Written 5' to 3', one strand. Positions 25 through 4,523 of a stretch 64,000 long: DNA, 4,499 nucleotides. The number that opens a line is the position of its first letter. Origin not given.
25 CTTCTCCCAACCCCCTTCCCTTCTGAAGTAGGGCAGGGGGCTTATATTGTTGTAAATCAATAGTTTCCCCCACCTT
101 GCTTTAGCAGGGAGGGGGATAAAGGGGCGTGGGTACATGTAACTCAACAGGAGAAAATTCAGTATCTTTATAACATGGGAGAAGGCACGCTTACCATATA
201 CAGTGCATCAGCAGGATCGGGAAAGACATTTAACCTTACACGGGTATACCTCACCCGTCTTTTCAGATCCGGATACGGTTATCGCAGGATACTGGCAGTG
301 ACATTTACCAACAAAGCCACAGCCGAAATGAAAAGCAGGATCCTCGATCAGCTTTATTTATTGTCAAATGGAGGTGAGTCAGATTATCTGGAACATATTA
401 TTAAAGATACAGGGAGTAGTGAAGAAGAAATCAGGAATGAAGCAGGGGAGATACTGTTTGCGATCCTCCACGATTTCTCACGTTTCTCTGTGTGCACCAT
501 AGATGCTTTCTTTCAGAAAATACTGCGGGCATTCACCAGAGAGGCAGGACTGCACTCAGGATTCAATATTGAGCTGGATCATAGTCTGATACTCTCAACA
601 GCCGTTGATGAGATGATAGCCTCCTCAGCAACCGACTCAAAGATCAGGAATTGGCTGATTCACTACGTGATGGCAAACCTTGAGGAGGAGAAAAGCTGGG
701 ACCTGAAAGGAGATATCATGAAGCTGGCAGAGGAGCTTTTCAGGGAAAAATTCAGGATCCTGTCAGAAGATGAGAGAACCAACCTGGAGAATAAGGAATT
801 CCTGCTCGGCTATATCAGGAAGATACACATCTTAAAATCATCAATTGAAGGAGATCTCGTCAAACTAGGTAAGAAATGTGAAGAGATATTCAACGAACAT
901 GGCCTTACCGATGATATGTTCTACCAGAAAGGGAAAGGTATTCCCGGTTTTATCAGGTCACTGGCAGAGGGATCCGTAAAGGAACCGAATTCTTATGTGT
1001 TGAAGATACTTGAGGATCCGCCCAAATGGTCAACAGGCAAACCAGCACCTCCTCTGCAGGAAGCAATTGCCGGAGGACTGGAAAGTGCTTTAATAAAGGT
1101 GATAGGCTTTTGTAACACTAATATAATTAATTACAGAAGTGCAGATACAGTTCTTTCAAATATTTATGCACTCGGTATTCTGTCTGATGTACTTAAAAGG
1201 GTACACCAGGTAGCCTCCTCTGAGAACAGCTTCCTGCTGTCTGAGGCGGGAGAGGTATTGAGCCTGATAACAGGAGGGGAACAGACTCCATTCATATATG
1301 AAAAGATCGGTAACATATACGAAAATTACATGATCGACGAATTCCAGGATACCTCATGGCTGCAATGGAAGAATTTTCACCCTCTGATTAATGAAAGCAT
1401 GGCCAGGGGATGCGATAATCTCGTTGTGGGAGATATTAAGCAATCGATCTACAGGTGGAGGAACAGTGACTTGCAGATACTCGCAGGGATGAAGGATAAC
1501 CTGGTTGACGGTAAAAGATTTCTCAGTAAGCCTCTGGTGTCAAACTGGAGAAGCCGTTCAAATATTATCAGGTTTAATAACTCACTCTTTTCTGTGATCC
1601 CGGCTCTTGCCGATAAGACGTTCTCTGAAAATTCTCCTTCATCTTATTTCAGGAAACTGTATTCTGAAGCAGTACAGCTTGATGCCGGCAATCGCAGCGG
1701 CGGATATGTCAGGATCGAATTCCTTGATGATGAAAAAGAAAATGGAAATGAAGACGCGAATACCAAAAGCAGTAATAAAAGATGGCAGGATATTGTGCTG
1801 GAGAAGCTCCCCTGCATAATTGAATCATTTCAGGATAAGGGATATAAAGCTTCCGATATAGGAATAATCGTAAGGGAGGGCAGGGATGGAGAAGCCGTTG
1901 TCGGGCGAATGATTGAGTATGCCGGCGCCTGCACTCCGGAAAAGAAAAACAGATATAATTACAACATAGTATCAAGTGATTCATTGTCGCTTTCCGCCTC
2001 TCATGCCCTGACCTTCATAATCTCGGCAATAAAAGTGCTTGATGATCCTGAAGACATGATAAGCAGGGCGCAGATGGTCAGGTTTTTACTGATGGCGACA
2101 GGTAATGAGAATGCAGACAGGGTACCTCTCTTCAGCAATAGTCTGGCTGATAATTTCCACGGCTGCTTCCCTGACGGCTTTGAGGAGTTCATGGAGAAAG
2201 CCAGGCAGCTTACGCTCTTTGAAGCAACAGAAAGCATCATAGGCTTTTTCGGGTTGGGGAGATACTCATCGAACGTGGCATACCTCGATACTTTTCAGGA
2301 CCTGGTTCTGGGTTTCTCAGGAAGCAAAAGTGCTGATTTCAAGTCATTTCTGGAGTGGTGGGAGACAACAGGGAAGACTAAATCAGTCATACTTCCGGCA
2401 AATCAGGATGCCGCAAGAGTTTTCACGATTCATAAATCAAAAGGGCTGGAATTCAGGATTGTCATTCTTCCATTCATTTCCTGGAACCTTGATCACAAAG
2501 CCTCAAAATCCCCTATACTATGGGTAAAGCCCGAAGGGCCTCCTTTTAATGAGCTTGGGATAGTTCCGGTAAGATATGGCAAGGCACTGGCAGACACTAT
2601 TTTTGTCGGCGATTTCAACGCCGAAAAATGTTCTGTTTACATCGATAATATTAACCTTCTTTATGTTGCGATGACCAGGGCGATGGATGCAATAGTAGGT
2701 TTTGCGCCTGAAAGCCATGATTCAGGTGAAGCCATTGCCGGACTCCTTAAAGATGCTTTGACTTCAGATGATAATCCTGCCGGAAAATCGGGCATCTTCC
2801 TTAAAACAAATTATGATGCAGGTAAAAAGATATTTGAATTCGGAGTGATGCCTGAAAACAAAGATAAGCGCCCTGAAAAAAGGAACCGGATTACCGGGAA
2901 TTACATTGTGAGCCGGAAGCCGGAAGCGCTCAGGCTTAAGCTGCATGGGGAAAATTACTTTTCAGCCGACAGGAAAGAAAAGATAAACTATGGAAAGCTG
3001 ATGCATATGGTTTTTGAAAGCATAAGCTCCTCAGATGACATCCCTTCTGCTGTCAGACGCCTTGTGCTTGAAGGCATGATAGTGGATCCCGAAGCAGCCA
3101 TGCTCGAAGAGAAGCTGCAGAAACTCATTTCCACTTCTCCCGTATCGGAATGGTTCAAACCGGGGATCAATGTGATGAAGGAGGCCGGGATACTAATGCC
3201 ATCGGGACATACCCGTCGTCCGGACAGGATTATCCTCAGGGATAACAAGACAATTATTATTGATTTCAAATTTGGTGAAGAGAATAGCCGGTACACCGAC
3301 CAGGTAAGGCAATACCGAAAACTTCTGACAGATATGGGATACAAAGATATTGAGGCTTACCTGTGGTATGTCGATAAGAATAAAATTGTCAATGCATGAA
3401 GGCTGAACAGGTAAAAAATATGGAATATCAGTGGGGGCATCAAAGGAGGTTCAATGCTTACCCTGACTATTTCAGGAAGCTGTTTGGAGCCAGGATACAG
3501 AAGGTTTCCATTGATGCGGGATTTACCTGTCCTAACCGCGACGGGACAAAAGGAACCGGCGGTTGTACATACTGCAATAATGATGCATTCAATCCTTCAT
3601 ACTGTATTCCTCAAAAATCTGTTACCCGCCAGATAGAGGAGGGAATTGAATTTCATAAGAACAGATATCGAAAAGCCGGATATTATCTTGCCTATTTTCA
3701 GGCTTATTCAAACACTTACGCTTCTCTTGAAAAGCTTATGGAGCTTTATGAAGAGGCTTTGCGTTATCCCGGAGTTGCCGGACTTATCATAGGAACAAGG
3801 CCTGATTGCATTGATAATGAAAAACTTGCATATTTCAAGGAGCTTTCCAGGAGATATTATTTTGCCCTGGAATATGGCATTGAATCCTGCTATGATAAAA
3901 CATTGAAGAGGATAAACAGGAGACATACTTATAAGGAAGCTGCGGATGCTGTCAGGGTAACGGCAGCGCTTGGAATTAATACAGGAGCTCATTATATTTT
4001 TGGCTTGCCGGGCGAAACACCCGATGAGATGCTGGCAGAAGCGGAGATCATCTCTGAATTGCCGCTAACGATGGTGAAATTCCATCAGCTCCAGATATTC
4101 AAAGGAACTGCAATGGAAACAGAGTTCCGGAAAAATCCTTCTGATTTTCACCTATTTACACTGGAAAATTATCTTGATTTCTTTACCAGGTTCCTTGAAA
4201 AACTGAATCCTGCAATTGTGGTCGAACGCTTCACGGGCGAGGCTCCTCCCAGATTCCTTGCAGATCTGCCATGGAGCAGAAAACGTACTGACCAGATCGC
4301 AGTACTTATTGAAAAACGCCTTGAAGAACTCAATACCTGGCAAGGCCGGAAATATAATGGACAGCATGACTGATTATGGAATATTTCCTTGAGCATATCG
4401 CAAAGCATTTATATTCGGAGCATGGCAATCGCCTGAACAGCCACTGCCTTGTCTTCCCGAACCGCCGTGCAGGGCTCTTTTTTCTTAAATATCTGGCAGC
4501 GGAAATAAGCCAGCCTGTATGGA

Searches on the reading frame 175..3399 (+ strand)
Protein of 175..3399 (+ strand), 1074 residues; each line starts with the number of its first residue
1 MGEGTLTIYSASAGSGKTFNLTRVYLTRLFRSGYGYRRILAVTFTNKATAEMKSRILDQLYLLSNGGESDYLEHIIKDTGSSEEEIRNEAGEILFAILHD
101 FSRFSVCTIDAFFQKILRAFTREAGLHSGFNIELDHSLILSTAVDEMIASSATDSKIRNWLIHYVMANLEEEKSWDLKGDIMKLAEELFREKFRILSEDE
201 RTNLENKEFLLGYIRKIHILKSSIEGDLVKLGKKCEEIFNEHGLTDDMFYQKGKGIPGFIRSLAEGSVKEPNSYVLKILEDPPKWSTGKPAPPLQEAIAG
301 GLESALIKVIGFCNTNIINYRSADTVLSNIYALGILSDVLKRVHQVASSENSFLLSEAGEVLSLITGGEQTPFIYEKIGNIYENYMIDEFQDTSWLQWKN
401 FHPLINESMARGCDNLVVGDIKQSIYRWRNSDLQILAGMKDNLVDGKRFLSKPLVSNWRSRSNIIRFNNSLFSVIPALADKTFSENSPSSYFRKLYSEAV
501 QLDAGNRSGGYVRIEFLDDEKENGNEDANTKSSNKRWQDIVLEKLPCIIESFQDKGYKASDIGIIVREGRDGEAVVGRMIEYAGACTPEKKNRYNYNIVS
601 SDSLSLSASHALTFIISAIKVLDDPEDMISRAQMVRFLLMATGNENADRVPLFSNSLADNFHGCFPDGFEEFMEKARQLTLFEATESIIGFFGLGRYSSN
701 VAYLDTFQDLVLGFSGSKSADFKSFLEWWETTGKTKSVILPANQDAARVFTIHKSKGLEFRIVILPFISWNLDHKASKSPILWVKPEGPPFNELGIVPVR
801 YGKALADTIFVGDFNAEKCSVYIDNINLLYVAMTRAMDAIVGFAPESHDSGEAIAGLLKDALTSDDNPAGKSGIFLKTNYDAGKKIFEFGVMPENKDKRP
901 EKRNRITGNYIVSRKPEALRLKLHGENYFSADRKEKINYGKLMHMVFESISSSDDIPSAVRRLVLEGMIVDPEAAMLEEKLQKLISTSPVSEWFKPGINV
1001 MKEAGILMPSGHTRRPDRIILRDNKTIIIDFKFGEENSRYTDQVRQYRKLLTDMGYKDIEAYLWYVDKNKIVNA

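Call 4: search_protein_families(library=pfam, proteins=[window:175-3399:+])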
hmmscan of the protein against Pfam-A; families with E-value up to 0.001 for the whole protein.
window:175-3399:+ (1074 aa): 4 families
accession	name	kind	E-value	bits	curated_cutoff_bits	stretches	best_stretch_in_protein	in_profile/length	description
PF00580.27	UvrD-helicase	-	1.3e-34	120.6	23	2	10-175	19-136/271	UvrD/REP helicase N-terminal domain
PF13538.12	UvrD_C_2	-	7.2e-09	35.8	27.4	1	747-766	2-23/52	UvrD-like helicase C-terminal domain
PF13245.12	AAA_19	-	1.8e-08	35.1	25.1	1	7-57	14-62/134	AAA domain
PF13361.12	UvrD_C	-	9.2e-07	29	25.6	1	745-839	285-342/350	UvrD-like helicase C-terminal domain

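Call 5: search_protein_families(library=ncbifam, proteins=[window:175-3399:+])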
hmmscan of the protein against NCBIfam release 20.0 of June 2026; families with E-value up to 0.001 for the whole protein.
window:175-3399:+ (1074 aa): 14 families
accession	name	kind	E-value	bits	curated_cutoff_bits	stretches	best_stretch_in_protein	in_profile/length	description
NF010485.0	PRK13909.1-2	equivalog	1.4e-80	271.7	650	4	9-193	8-183/909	RecB-like helicase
NF010487.0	PRK13909.1-4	equivalog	3.9e-57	194.2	759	3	10-173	10-165/924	RecB-like helicase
TIGR00609.1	recB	equivalog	6.6e-47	160.3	696.05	3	10-149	15-158/1175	exodeoxyribonuclease V subunit beta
TIGR02784.1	addA_alphas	equivalog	1.8e-36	126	860.75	2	386-1072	395-1136/1138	double-strand break repair helicase AddA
TIGR02785.1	addA_Gpos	equivalog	2.3e-34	118.5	707.65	3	380-475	387-483/1234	helicase-exonuclease AddAB subunit AddA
NF010484.0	PRK13909.1-1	equivalog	3.9e-34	117.6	1074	2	9-169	10-172/945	RecB-like helicase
NF010486.0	PRK13909.1-3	equivalog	5e-29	100.9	1109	2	9-133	10-131/921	RecB-like helicase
NF008128.0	PRK10876.1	equivalog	5.6e-25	87.2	1697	3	376-475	372-464/1181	exodeoxyribonuclease V subunit beta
TIGR01073.1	pcrA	equivalog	1.6e-21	76.3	911.2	2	376-473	204-294/725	DNA helicase PcrA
NF008743.0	PRK11773.1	equivalog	1.2e-18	66.9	965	2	371-472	203-297/720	DNA helicase II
TIGR01074.1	rep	equivalog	2.2e-18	65.9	951.45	2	11-60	21-70/668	DNA helicase Rep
TIGR01075.1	uvrD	equivalog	4.3e-18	65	1144.45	2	370-472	197-292/715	DNA helicase II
NF008172.0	PRK10919.1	equivalog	7.7e-15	54.1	1168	2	10-58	21-69/673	DNA helicase Rep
NF008276.0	PRK11054.1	equivalog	1.7e-07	30.1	543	0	385-448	434-495/684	DNA helicase IV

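Call 28: search_solved_structures(query=window:175-3399:+, max_evalue=1e-10)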
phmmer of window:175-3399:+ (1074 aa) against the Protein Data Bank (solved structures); distinct sequences matched with E-value up to 1e-10: 10.
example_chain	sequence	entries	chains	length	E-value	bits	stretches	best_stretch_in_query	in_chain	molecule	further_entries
1w36_B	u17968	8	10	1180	1.7e-13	52.6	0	8-139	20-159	EXODEOXYRIBONUCLEASE V BETA CHAIN | RecBCD enzyme subunit RecB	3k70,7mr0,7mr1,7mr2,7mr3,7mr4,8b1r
5mbv_B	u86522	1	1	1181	1.7e-13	52.6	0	8-139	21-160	RecBCD enzyme subunit RecB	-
8b1t_B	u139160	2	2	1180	1.8e-13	52.5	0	8-139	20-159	RecBCD enzyme subunit RecB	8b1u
6sjb_B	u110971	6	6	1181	1.8e-13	52.5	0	8-139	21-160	RecBCD enzyme subunit RecB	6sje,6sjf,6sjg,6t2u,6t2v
5ld2_B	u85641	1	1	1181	1.8e-13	52.5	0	8-139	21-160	RecBCD enzyme subunit RecB,RecBCD enzyme subunit RecB,RecBCD enzyme subunit RecB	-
4c2u_A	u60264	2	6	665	2.7e-13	51.9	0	369-483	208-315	DNA HELICASE II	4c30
4c2t_A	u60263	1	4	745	4.3e-13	51.2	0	369-483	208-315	DNA HELICASE II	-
9dci_A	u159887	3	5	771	6.1e-12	47.4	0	3-57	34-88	ATP-dependent DNA helicase UvrD1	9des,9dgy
3u44_A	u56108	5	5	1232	9.7e-12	46.8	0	382-474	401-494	ATP-dependent helicase/nuclease subunit A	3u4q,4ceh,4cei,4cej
1pjr_A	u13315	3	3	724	3.3e-11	45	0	366-486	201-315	PCRA | ATP-DEPENDENT HELICASE PCRA | HELICASE PCRA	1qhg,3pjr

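Call 63: search_protein_families(library=padloc, proteins=[window:175-3399:+], max_evalue=0.001)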
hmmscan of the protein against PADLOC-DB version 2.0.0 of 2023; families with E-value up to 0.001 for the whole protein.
window:175-3399:+ (1074 aa): 40 families (the best 25 are shown)
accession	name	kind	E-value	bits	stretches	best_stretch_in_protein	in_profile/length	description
PDLC00123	GajB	-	1.4e-27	94.5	3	381-473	176-260/540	UrvD helicase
PDLC00122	GajB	-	2.8e-26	90.5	2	351-474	138-249/502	UrvD helicase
PDLC00114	GajB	-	6.7e-23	79.1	2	305-472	141-299/635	UrvD helicase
PDLC03802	RTasHel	-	8.9e-23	79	2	370-472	181-273/675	DRT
PDLC00127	GajB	-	6.7e-20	69.1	2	370-469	190-286/594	UrvD helicase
PDLC00132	GajB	-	2.7e-19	67.2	2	10-58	22-68/625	UrvD helicase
PDLC00103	GajB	-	2.8e-19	67.5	2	370-475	200-298/612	UrvD helicase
PDLC00129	GajB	-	5.4e-16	56.3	1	373-488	218-325/594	UrvD helicase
PDLC00117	GajB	-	5.4e-14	49.6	1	373-468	210-298/604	UrvD helicase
PDLC00119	GajB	-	5.8e-14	49.9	1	370-470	207-298/565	UrvD helicase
PDLC00138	GajB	-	8.2e-14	49.2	1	371-473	210-305/581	UrvD helicase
PDLC00107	GajB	-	1.6e-13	48.2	2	372-430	206-260/587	UrvD helicase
PDLC00130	GajB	-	2.1e-13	47.4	1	369-480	193-298/589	UrvD helicase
PDLC00133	GajB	-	1.4e-12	45.4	2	378-470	200-288/382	UrvD helicase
PDLC00134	GajB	-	3.6e-12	44.1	1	373-481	204-305/431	UrvD helicase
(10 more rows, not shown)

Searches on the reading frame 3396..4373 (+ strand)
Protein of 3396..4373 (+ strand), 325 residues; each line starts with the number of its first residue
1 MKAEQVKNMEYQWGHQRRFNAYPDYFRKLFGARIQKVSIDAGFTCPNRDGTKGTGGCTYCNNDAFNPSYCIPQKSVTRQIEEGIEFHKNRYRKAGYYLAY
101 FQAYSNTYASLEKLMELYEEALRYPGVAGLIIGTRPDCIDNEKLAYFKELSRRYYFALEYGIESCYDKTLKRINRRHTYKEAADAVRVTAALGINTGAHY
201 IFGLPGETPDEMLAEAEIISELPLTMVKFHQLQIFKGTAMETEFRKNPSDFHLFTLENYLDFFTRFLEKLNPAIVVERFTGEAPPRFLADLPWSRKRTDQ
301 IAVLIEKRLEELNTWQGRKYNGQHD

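Call 4: search_protein_families(library=pfam, proteins=[window:3396-4373:+])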
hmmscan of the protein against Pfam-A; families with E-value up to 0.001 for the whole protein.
window:3396-4373:+ (325 aa): 2 families
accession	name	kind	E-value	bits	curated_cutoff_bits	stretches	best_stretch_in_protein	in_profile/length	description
PF16199.10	Radical_SAM_C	-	2e-18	66.7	31.9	1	225-310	2-84/85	Radical_SAM C-terminal domain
PF04055.27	Radical_SAM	-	2e-15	57.8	29.5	1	54-214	8-161/166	Radical SAM superfamily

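Call 5: search_protein_families(library=ncbifam, proteins=[window:3396-4373:+])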
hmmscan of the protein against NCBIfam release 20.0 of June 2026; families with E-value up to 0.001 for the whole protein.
window:3396-4373:+ (325 aa): 17 families
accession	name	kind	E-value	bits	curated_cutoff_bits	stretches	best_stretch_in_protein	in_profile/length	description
TIGR01212.1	TIGR01212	equivalog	1.4e-84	283.8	180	1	18-321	1-301/302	tRNA modification radical SAM protein MnmL/YtqA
TIGR04013.1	B12_SAM_MJ_1487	hypoth_equivalog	4.8e-12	45.4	251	1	134-243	247-356/382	TIGR04013 family B12-binding domain/radical SAM domain-containing protein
TIGR00539.1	hemN_rel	equivalog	2.2e-11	43.5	205.4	1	109-256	68-213/361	radical SAM family heme chaperone HemW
TIGR04014.1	B12_SAM_MJ_0865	equivalog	5.1e-10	38.7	360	1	54-227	170-341/434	methyl-coenzyme M reductase glutamine C-methyltransferase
TIGR03994.1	rSAM_HemZ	equivalog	8.8e-10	38.3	321.4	1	109-246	154-290/401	coproporphyrinogen dehydrogenase HemZ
TIGR04072.2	rSAM_ladder_B12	equivalog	1.1e-08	34.1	360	1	134-243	264-371/443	lipid biosynthesis B12-binding/radical SAM protein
NF006064.0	PRK08207.2-2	equivalog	7.4e-08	31.8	504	1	135-243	244-349/465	coproporphyrinogen III oxidase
TIGR01211.1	ELP3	subfamily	7.5e-08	31.3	350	1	102-290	169-353/522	tRNA uridine(34) 5-carboxymethylaminomethyl modification radical SAM/GNAT enzyme Elp3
NF006065.0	PRK08207.2-4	equivalog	1.2e-07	31.1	922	1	134-262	267-395/484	coproporphyrinogen III oxidase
NF050148.1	rSAM_ApyD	equivalog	1.9e-07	29.9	750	1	39-240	202-389/645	RiPP biosynthesis radical SAM protein ApyD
NF006060.0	PRK08207.1-3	equivalog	4.7e-07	28.9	653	1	134-245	248-357/477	coproporphyrinogen III oxidase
NF006061.0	PRK08207.1-4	equivalog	2.2e-06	26.8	702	1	104-235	237-371/501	coproporphyrinogen III oxidase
TIGR01579.1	MiaB-like-C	equivalog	1.5e-05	24.5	357.05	1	103-228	197-324/416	tRNA (N(6)-L-threonylcarbamoyladenosine(37)-C(2))-methylthiotransferase MtaB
TIGR04479.1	bcpD_PhpK_rSAM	subfamily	2.2e-05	23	600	1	160-220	347-407/504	PhpK family radical SAM P-methyltransferase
NF006067.1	PRK08208.1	equivalog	4.5e-05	22.6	380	1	108-214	104-209/427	STM4012 family radical SAM protein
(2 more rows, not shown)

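Call 29: search_solved_structures(query=window:3396-4373:+, max_evalue=0.001)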
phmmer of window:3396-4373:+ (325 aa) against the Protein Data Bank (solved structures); distinct sequences matched with E-value up to 0.001: 7.
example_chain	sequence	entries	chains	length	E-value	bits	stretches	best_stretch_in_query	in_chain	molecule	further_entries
9p2u_A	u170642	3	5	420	2.1e-08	37.2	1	78-243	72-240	Radical S-adenosylmethionine methyltransferase NocN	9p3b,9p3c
6ia6_A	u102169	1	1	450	1.6e-06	31.1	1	109-246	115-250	ELP3 family, ELP3 family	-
5l7l_A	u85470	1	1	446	1.7e-06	31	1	109-246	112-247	ELP3 family, ELP3 family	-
5l7j_A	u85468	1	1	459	1.8e-06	30.9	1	109-246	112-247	ELP3 family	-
6iad_A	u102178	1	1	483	2.1e-05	27.4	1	110-252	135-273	Histone acetyltransferase, ELP3 family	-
6iaz_A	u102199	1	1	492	2.2e-05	27.3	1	110-246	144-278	Histone acetyltransferase, ELP3 family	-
6ia8_A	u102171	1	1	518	2.4e-05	27.2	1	110-246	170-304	Histone acetyltransferase, ELP3 family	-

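Call 63: search_protein_families(library=padloc, proteins=[window:3396-4373:+], max_evalue=0.001)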
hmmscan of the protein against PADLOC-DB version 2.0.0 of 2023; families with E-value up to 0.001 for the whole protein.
window:3396-4373:+ (325 aa): 1 family
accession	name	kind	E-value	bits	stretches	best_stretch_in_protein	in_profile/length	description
PDLC04689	PDC-M51A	-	7.7e-06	23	1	127-243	261-373/420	-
